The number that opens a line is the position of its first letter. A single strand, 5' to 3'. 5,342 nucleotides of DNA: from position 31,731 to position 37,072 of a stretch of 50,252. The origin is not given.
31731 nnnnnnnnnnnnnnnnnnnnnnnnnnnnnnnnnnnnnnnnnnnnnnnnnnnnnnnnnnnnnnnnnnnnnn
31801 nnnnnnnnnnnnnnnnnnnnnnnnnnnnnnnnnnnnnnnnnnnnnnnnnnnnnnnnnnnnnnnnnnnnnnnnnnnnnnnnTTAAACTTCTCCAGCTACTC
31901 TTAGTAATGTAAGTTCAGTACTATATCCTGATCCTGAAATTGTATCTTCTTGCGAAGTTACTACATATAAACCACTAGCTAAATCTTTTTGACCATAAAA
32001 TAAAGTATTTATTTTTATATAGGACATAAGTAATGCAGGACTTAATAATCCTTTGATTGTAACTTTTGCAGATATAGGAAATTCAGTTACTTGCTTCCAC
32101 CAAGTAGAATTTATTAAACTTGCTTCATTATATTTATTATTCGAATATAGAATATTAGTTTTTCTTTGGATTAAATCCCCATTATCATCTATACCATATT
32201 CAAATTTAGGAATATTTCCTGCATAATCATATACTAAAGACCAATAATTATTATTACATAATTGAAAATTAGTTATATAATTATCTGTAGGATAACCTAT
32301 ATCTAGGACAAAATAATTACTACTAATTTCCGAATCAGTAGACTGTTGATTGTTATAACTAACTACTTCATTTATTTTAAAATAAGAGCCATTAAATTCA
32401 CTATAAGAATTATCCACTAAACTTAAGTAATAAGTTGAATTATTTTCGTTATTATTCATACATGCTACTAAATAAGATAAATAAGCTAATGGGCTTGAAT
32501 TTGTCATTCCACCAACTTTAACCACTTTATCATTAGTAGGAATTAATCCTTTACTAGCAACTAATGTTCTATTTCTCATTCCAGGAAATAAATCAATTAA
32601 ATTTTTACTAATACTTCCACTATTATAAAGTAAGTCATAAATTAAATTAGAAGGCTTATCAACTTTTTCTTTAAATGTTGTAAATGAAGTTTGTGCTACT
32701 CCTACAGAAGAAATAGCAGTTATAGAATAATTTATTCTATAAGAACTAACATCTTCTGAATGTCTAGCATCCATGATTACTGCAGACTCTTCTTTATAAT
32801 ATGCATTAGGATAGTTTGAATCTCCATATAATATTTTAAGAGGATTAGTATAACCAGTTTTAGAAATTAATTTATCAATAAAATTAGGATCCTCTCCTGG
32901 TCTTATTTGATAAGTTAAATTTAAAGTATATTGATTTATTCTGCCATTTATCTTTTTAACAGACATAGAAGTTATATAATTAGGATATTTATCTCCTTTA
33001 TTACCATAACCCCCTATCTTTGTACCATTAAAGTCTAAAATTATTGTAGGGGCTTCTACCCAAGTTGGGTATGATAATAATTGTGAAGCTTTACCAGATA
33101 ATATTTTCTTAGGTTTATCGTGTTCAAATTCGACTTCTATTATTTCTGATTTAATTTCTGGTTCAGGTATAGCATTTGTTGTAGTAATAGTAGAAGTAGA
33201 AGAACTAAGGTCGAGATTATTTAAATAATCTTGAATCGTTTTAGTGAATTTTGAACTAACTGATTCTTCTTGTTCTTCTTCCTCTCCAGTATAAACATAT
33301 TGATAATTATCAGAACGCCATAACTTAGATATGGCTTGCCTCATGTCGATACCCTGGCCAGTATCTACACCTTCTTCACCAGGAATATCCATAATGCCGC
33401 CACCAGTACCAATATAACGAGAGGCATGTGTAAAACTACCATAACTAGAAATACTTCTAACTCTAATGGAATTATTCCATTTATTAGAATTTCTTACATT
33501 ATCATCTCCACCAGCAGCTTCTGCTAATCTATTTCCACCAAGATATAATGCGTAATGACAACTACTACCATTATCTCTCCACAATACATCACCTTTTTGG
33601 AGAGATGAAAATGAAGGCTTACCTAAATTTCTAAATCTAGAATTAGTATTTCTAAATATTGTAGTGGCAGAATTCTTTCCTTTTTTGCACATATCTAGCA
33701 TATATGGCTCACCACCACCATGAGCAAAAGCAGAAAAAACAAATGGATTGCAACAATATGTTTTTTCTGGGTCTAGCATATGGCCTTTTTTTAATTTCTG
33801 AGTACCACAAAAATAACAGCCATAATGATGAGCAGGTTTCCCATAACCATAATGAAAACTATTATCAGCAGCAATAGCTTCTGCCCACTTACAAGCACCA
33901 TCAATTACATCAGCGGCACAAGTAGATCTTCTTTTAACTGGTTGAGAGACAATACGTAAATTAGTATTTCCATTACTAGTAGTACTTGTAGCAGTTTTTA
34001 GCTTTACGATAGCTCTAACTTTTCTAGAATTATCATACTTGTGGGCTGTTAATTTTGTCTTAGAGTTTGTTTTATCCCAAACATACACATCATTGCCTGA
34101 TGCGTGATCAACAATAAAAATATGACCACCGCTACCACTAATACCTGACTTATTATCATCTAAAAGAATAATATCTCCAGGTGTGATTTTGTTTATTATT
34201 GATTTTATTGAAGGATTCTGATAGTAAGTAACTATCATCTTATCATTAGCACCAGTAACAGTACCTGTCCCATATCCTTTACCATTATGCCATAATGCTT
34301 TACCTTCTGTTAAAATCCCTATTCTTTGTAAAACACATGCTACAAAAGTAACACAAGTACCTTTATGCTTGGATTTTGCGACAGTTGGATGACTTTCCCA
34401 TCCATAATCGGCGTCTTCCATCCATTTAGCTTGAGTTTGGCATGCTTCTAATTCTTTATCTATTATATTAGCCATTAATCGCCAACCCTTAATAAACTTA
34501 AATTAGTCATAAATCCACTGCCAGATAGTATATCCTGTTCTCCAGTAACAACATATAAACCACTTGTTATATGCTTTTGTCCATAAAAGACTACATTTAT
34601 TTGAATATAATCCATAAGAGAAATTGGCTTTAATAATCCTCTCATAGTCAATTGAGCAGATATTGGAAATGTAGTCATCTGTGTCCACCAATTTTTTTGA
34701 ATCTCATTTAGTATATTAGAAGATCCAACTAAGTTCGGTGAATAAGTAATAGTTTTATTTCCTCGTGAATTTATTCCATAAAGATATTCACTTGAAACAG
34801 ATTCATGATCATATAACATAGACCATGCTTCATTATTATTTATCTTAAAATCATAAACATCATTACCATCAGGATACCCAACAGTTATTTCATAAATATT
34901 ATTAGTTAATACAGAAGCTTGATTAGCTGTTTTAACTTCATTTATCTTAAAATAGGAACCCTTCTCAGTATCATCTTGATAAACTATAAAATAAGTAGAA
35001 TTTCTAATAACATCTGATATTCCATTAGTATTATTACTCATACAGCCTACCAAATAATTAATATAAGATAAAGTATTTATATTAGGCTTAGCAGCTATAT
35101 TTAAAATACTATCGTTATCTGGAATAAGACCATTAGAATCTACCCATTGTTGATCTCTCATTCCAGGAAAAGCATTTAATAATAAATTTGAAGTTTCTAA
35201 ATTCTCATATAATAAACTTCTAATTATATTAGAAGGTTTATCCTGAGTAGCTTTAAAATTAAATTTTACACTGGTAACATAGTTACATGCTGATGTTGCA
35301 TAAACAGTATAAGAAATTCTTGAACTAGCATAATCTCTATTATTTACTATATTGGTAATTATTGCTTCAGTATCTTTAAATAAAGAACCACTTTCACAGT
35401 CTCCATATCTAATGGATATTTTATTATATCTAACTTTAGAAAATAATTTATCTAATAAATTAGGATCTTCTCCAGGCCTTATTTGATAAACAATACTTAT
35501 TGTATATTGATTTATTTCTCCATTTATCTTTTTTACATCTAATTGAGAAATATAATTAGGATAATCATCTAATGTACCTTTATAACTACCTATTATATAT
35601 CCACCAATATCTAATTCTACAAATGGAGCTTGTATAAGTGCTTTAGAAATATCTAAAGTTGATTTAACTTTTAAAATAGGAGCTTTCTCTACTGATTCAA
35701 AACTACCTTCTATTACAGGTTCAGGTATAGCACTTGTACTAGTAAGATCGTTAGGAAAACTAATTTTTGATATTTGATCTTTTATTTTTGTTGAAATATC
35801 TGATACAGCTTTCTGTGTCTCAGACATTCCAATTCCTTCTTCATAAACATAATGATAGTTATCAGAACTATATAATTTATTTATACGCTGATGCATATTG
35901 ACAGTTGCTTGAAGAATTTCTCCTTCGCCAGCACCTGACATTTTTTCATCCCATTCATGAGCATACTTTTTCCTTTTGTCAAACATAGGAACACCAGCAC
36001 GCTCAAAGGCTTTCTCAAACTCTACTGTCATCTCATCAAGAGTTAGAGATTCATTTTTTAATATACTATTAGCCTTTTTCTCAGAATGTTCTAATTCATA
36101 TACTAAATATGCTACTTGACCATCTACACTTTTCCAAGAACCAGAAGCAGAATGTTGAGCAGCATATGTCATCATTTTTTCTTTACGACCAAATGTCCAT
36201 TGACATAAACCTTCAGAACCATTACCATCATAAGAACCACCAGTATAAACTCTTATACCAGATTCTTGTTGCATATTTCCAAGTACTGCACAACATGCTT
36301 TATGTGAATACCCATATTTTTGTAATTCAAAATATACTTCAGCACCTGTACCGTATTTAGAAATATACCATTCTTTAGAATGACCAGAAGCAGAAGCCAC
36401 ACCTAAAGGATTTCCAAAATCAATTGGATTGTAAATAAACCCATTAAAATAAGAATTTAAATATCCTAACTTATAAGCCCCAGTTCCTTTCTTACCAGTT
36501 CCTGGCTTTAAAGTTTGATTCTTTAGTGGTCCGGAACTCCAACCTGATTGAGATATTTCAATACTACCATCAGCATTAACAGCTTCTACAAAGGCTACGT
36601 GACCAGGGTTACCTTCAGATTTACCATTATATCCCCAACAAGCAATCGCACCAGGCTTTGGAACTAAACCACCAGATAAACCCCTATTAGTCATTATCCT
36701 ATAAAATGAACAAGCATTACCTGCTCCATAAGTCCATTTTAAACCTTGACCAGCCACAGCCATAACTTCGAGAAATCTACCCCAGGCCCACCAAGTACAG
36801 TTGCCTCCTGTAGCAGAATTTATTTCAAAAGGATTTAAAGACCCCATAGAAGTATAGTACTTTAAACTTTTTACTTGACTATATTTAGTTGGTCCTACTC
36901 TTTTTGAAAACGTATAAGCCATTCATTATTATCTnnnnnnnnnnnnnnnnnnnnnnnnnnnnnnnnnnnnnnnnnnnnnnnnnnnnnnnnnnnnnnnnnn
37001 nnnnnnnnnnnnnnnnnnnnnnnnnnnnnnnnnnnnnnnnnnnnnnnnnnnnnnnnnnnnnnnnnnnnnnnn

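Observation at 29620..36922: Three tandem, translationally coupled hub paralogues with different enzymatic heads: a possible heterotrimeric baseplate hub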

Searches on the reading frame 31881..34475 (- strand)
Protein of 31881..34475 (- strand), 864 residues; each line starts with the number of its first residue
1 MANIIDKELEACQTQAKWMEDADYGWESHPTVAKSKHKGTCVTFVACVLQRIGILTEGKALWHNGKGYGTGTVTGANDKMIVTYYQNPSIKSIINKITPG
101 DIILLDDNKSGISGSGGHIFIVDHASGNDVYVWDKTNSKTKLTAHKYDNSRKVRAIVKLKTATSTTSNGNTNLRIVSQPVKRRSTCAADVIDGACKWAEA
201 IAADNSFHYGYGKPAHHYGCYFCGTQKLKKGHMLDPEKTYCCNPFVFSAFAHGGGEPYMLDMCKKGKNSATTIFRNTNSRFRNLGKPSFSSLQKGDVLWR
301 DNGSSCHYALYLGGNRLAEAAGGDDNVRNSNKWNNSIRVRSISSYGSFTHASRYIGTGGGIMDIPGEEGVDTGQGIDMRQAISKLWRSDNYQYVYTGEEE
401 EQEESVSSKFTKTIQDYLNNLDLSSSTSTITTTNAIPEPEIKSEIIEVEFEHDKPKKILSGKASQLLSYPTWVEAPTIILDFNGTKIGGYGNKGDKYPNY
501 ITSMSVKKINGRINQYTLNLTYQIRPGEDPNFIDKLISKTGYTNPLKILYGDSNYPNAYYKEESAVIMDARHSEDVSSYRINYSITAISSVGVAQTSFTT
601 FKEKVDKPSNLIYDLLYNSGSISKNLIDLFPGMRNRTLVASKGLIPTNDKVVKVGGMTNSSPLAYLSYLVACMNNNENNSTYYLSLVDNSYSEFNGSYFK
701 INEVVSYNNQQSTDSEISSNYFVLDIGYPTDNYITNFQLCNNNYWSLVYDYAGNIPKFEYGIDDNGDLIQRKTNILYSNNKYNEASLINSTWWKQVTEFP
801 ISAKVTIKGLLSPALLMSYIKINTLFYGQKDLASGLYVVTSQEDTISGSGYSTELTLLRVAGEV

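Call 8: search_protein_families(library=pfam, proteins=[window:31881-34475:-], max_evalue=0.01)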
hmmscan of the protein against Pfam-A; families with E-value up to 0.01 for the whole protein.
window:31881-34475:- (864 aa): 1 family
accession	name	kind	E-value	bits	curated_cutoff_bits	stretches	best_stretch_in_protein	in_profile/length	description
PF00877.26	NLPC_P60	-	0.0097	16.3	23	0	282-331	39-90/105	NlpC/P60 family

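Call 9: search_protein_families(library=phrogs, proteins=[window:31881-34475:-], max_evalue=0.001)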
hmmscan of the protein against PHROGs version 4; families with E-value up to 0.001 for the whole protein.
window:31881-34475:- (864 aa): 0 families

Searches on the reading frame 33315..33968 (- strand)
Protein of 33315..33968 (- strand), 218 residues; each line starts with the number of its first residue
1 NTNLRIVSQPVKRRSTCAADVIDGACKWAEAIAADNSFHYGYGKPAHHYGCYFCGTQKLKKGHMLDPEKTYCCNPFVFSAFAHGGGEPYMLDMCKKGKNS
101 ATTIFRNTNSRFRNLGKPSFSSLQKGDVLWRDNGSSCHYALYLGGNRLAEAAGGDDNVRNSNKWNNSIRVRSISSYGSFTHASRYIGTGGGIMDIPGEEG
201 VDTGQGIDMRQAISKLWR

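Call 73: search_protein_families(library=pfam, proteins=[window:33315-33968:-], max_evalue=1)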
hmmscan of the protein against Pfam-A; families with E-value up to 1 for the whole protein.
seq(218 aa): 1 family
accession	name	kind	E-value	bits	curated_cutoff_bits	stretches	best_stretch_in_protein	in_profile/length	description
PF00877.26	NLPC_P60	-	0.0039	17.6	23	1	113-162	39-90/105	NlpC/P60 family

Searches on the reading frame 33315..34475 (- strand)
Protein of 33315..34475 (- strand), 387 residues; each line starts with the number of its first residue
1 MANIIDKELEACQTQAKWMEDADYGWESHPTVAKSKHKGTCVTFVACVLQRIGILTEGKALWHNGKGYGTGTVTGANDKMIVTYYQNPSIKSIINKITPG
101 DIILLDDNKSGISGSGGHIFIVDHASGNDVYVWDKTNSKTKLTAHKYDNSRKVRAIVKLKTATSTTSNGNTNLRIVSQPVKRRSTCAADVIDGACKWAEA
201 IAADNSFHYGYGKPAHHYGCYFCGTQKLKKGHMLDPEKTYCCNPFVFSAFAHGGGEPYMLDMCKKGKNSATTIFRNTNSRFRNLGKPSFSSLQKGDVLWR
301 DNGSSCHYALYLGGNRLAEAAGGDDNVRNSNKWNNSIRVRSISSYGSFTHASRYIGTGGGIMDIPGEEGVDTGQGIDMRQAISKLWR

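Call 51: search_solved_structures(query=window:33315-34475:-, max_evalue=1, show_alignments=1)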
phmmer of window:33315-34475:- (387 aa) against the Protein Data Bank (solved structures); distinct sequences matched with E-value up to 1: 4.
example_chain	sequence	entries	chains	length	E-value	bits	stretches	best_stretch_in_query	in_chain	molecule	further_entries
8auc_A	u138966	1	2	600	0.051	15.9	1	277-330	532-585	Cell wall-associated hydrolases (Invasion-associated proteins)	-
8aud_A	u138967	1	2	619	0.056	15.8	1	277-330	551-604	Cell wall-associated hydrolases (Invasion-associated proteins)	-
9oxj_A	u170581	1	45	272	0.49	12.7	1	114-179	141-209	Flagellin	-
3i86_A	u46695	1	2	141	0.58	12.4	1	291-327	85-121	Putative uncharacterized protein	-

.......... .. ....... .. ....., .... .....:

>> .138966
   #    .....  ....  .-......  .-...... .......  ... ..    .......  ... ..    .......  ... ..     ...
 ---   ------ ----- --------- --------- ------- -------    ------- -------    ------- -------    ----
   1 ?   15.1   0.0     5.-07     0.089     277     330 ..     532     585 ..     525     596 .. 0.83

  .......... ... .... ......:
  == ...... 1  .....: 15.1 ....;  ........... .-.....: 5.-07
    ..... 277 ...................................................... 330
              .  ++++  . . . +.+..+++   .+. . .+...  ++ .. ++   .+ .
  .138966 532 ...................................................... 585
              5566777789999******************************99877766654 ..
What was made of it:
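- Tried and rejected: The B head gave only E 0.05 hits to NlpC/P60-type cell-wall hydrolases (call 51).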

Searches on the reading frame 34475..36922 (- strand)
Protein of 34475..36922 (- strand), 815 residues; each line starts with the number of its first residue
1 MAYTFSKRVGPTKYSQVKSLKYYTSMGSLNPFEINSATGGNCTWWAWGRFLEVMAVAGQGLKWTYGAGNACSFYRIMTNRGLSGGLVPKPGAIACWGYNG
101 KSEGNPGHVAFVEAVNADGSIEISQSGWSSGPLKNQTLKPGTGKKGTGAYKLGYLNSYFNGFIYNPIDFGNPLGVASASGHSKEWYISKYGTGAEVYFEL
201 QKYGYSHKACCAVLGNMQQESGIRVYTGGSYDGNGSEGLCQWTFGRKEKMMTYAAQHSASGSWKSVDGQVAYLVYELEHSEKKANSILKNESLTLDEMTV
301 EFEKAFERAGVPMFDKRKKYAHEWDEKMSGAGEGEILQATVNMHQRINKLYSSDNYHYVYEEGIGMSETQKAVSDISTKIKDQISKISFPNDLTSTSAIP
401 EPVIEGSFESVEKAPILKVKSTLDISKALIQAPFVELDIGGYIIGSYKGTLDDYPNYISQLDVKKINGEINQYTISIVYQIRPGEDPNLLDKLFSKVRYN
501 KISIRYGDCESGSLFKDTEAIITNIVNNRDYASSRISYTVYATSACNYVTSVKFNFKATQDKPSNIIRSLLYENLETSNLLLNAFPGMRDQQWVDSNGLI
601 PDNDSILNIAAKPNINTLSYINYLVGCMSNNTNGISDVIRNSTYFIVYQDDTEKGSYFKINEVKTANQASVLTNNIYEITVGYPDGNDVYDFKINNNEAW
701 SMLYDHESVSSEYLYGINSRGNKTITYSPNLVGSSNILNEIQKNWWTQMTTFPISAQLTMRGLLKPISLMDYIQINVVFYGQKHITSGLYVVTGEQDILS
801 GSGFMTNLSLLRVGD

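Call 8: search_protein_families(library=pfam, proteins=[window:34475-36922:-], max_evalue=0.01)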
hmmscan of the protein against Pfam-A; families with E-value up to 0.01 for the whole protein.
window:34475-36922:- (815 aa): 2 families
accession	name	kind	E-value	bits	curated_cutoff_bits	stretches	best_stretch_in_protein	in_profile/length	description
PF18013.6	Phage_lysozyme2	-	2.9e-26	92.8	28.2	1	196-328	6-140/140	Phage tail lysozyme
PF05257.22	CHAP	-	3.5e-14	53.5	26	1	38-126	8-80/81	CHAP domain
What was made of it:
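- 34475..36922 (-): Hub paralogue A (815 aa). It contains CHAP (aa 38-126; Cys42 and His108 motifs present), Phage_lysozyme2 (aa 196-328; QQESG motif), the junction motif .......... (aa 350-359), a linker of about 60 aa, and the hub module (aa 418-814, about 34481-35671). Pfam: call 8.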

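Call 9: search_protein_families(library=phrogs, proteins=[window:34475-36922:-], max_evalue=0.001)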
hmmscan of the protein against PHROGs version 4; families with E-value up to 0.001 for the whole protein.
window:34475-36922:- (815 aa): 4 families
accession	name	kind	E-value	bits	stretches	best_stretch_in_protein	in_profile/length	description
phrog_9570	-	tail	6.4e-15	56.1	1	189-321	476-607/689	tail length tape measure protein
phrog_8949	-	unknown function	1.1e-13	52.5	1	196-334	339-477/557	-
phrog_11037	-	unknown function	1.7e-08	35.1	1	200-338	25-168/365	-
phrog_8781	-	lysis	0.00011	23.2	1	86-146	76-134/178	endolysin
